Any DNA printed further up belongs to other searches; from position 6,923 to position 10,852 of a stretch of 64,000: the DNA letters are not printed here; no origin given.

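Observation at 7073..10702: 1209-aa fibre-like protein made of about 40 tandem 14-aa acidic repeats (42-bp DNA repeats) in two arrays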

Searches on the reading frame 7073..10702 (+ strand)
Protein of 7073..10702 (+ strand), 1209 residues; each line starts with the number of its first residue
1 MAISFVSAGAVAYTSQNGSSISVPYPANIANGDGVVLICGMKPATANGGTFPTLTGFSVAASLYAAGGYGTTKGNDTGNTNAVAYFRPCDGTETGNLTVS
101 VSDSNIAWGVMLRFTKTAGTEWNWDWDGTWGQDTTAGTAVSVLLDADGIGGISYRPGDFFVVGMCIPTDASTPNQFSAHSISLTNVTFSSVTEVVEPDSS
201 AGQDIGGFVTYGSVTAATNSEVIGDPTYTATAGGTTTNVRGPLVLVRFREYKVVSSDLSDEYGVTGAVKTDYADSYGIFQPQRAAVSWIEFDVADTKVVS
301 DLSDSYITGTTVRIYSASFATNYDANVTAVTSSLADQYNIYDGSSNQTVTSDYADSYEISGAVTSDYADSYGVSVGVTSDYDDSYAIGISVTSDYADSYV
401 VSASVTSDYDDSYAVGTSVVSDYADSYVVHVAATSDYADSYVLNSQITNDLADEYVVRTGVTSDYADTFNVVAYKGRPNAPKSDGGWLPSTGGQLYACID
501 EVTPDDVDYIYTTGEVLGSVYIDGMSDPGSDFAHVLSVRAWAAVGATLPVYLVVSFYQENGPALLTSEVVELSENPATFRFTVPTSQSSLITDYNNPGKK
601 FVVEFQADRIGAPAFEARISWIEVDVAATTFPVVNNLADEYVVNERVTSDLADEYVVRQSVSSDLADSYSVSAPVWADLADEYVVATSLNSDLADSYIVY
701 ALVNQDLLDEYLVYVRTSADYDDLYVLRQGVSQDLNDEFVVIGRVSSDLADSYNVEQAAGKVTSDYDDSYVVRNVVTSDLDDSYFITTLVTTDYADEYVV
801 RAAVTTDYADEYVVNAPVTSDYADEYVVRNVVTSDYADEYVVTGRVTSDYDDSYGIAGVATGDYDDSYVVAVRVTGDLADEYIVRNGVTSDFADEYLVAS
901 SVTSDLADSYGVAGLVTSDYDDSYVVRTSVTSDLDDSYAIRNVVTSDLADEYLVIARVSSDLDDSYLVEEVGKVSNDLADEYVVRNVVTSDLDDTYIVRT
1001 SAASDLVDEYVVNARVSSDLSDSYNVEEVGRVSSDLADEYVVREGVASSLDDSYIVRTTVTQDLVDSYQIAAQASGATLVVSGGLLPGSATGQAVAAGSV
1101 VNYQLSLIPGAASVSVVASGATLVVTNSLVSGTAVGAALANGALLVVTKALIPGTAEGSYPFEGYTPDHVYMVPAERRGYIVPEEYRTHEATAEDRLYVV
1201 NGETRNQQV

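Call 6: search_protein_families(library=pfam, proteins=[window:7073-10702:+], max_evalue=0.1)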
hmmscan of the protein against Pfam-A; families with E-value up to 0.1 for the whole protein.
window:7073-10702:+ (1209 aa): 0 families

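Call 7: search_protein_families(library=phrogs, proteins=[window:7073-10702:+], max_evalue=0.01)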
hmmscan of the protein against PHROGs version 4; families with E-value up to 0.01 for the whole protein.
window:7073-10702:+ (1209 aa): 0 families

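Call 10: search_dna_similar(query=window:7073-10702:+, collection=phages, mode=protein, max_rows=30)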
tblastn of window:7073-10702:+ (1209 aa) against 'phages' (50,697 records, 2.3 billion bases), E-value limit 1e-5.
Records with a match: 5; places in all: 6; records where one place covers at least 80% of the query: 0.
Best place of each record, by identity: <60% 5.
By first word of the organism name: Aeromonas 5.
By host as written in the record: - 2; Aeromonas veronii A10 1; Aeromonas veronii C4 1; Aeromonas hydrophila 1.
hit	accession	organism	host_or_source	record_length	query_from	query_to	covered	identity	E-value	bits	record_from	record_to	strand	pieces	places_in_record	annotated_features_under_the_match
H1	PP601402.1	Aeromonas phage AVP3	Aeromonas veronii A10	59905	633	1070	27%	29.1%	9e-11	139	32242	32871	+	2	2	putative tail protein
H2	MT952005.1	Aeromonas phage BUCT551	-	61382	638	1002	30%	24.0%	2e-12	79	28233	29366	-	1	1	putative tail protein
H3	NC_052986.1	Aeromonas phage BUCT551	-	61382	638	1002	30%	24.0%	2e-12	79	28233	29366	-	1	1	tail protein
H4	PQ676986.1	Aeromonas phage vB_C4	Aeromonas veronii C4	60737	637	952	26%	22.4%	6e-20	103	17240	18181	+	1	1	hypothetical protein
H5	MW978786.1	Aeromonas phage BUCT552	Aeromonas hydrophila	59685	761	1070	26%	21.0%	2e-11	75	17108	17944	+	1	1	putative tail protein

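Call 11: search_solved_structures(query=window:7073-10702:+, max_evalue=1, show_alignments=2)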
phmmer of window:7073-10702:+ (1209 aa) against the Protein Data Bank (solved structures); distinct sequences matched with E-value up to 1: 1.
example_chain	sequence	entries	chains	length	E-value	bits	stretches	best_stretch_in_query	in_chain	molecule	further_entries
8s4p_A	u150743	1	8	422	0.092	13.8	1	188-272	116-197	NADH:flavin oxidoreductase/NADH oxidase N-terminal domain-containing protein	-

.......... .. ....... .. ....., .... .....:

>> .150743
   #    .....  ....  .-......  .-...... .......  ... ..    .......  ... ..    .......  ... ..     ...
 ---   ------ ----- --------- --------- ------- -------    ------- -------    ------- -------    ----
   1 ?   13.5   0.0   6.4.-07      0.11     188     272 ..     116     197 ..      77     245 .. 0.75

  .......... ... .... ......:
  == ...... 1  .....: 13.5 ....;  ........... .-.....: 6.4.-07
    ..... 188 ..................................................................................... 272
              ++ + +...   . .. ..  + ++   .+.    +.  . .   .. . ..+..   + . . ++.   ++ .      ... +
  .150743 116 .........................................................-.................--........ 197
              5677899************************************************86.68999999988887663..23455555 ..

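Call 14: find_homologous_proteins(query=window:7073-10702:+, max_evalue=0.001)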
Query window:7073-10702:+ (1209 aa): 122 proteins with E <= 0.001 among 8000 candidates; the best 120 are listed.
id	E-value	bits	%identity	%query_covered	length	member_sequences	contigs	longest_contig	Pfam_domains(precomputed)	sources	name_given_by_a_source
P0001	4.1e-99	351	49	21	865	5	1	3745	-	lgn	-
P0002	1.3e-98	350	48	23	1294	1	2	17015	PF28247.1,PF28238.1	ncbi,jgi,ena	-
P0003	6.9e-96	341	47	21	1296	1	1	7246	PF28247.1,PF28238.1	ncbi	-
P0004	1.7e-93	333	46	21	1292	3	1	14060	PF28247.1,PF28238.1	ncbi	-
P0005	1.9e-93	332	48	21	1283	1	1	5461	PF28247.1,PF28238.1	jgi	jgi:hypothetical protein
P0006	1.3e-92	330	49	20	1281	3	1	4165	PF28247.1,PF28238.1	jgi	jgi:MSHA biogenesis protein MshQ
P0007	4.6e-92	328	47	21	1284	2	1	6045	PF28247.1,PF28238.1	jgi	jgi:hypothetical protein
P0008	1.3e-90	323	48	21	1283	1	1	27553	PF28247.1,PF28238.1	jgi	jgi:hypothetical protein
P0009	9.2e-90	320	46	21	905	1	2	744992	-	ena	-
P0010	1.3e-89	320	47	21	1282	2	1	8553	PF28247.1,PF28238.1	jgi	jgi:hypothetical protein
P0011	8.8e-89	317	47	19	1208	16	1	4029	PF28247.1,PF28238.1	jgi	jgi:hypothetical protein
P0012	1.6e-86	310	41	21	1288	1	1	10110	PF28247.1,PF28238.1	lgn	-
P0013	1.4e-85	306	42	21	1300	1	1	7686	PF28247.1,PF28238.1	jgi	jgi:hypothetical protein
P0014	3.2e-85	305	43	21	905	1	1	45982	-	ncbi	-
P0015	1.7e-81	293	46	21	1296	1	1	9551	PF28247.1,PF28238.1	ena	-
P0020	1.2e-54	204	51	20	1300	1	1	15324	PF13550.14,PF23666.3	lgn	-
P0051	9.9e-48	181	38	21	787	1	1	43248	-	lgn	-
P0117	5.0e-31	126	39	20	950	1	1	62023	PF23148.2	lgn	-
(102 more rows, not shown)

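Call 17: get_annotated_region(hit=H1, flank=6000)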
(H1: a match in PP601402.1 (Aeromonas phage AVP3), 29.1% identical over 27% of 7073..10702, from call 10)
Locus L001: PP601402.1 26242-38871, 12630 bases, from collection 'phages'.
description: Aeromonas phage AVP3, complete genome.
organism: Aeromonas phage AVP3 (NCBI taxid 3141445)
taxonomy: Viruses; Duplodnaviria; Heunggongvirae; Uroviricota; Caudoviricetes; Casjensviridae
host: Aeromonas veronii A10; source: dairy farm sewage; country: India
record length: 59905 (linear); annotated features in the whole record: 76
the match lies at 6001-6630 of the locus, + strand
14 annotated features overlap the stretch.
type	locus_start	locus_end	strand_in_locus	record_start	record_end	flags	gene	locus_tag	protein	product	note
CDS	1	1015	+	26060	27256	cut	-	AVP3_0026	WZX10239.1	hypothetical protein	-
CDS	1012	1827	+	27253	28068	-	-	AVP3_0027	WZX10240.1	hypothetical protein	-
CDS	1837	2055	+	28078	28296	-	-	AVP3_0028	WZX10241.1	hypothetical protein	-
CDS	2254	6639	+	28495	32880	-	-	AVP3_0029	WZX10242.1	putative tail protein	-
CDS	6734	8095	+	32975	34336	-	-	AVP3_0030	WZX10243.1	hypothetical protein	-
CDS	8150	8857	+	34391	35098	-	-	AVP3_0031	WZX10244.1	hypothetical protein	putative endolysin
CDS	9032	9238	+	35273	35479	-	-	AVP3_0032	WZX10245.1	hypothetical protein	-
CDS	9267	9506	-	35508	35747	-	-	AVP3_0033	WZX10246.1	hypothetical protein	-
CDS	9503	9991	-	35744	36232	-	-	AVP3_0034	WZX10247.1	hypothetical protein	-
CDS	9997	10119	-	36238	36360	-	-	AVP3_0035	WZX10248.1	hypothetical protein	-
CDS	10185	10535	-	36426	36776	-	-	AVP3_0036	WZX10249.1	hypothetical protein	-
CDS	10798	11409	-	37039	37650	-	-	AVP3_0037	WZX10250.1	hypothetical protein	-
CDS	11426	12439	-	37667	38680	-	-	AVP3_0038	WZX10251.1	putative acid phosphatase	-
CDS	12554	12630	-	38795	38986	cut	-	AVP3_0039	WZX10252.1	hypothetical protein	-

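Call 33: find_encoding_contigs(protein=P0051, flank=10000, max_places=3)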
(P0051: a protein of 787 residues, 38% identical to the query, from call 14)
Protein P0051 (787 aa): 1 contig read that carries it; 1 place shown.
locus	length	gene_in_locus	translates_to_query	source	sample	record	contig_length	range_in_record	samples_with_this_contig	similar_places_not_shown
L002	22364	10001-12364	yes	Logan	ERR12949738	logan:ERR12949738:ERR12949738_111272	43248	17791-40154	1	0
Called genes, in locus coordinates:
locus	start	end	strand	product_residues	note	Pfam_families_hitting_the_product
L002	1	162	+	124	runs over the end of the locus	-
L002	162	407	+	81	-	-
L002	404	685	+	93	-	-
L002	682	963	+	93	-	-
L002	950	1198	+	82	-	-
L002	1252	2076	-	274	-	-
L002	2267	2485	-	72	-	-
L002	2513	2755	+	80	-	-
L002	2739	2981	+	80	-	-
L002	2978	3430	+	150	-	-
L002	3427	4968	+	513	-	-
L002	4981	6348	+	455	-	PF04860:Phage_portal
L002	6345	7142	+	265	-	PF04586:Peptidase_S78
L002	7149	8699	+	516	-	PF05065:Phage_capsid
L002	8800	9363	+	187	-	-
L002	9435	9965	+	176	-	-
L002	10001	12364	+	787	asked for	-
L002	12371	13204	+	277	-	PF24163:HCP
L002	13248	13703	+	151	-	-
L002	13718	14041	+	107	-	-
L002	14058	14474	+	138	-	-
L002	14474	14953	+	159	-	PF25595:Phage_TTP_16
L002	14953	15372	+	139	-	-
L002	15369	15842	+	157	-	-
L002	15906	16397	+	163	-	-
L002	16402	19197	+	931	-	PF10145:PhageMin_Tail, PF00877:NLPC_P60 (faint)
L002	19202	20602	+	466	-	-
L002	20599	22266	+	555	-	-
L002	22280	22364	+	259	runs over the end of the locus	PF03009:GDPD, PF13653:GDPD_2 (weak)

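Call 45: find_related_loci(query=window:7073-10702:+, collection=viral_contigs, flank=6000)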
Query window:7073-10702:+ (1209 aa) in viral_contigs; peptide patterns used: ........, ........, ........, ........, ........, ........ (x = any residue, [..] = any of these).
5 stretches matched a pattern, but none encodes a relative of the query by tblastn (E <= 1e-3).

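Call 46: find_related_loci(query=window:7073-10702:+, collection=genome_contigs, flank=6000)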
Query window:7073-10702:+ (1209 aa) in genome_contigs; peptide patterns used: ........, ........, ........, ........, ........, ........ (x = any residue, [..] = any of these).
52 stretches matched a pattern, but none encodes a relative of the query by tblastn (E <= 1e-3).

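Call 57: search_protein_families(library=pfam, proteins=[L002:12371-13204:+, L002:9435-9965:+], max_evalue=0.1)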
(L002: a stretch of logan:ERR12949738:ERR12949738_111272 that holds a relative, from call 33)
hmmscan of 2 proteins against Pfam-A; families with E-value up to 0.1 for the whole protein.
L002:12371-13204:+ (277 aa): 2 families
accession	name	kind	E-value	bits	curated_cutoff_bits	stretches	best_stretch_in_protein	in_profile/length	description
PF24163.2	HCP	-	0.00067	20.3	27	1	102-251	3-148/169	Head completion protein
PF05135.19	Phage_connect_1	-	0.0025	18.6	21.2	1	102-141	2-41/101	Phage gp6-like head-tail connector protein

L002:9435-9965:+ (176 aa): 0 families

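Call 91: search_protein_families(library=ncbifam, proteins=[window:7073-10702:+, P0002], max_evalue=0.01)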
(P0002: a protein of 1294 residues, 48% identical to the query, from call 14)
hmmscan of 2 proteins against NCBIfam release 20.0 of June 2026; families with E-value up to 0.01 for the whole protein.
window:7073-10702:+ (1209 aa): 0 families

P0002 (1294 aa): 0 families

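Call 107: find_encoding_contigs(protein=P0117, flank=10000, max_places=2)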
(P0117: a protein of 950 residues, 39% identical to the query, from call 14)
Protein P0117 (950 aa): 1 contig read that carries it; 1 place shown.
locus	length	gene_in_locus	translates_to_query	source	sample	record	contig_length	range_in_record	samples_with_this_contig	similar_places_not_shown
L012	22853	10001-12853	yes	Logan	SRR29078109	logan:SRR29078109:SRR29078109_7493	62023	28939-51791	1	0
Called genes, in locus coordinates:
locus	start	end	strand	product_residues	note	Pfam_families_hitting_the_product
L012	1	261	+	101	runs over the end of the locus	-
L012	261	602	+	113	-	-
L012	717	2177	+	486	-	PF03237:Terminase_6N, PF17289:Terminase_6C (weak)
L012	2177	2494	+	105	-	-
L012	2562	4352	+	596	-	-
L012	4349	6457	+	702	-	PF04233:Phage_Mu_F (weak)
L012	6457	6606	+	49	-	PF23826:DUF7196 (weak)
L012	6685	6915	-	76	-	-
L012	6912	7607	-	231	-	-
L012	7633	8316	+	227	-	-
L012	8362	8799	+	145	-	-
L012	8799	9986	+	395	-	-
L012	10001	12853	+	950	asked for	PF23148:Gp77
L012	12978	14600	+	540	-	-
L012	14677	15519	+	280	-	-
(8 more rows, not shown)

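Call 112: find_encoding_contigs(protein=window:7073-10702:+, flank=3000, max_places=6)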
Protein window:7073-10702:+ (1209 aa): 2 contigs read that carry it; 1 place shown.
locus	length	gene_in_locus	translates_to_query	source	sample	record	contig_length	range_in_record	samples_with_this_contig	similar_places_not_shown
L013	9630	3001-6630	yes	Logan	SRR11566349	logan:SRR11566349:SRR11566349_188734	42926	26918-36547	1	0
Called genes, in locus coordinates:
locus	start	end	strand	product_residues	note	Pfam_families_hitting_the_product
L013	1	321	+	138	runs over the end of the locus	-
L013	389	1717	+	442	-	-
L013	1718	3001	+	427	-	-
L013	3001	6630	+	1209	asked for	-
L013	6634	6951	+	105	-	PF23148:Gp77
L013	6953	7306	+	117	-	-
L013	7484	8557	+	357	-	-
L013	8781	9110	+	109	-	PF13392:HNH_3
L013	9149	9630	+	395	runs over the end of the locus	-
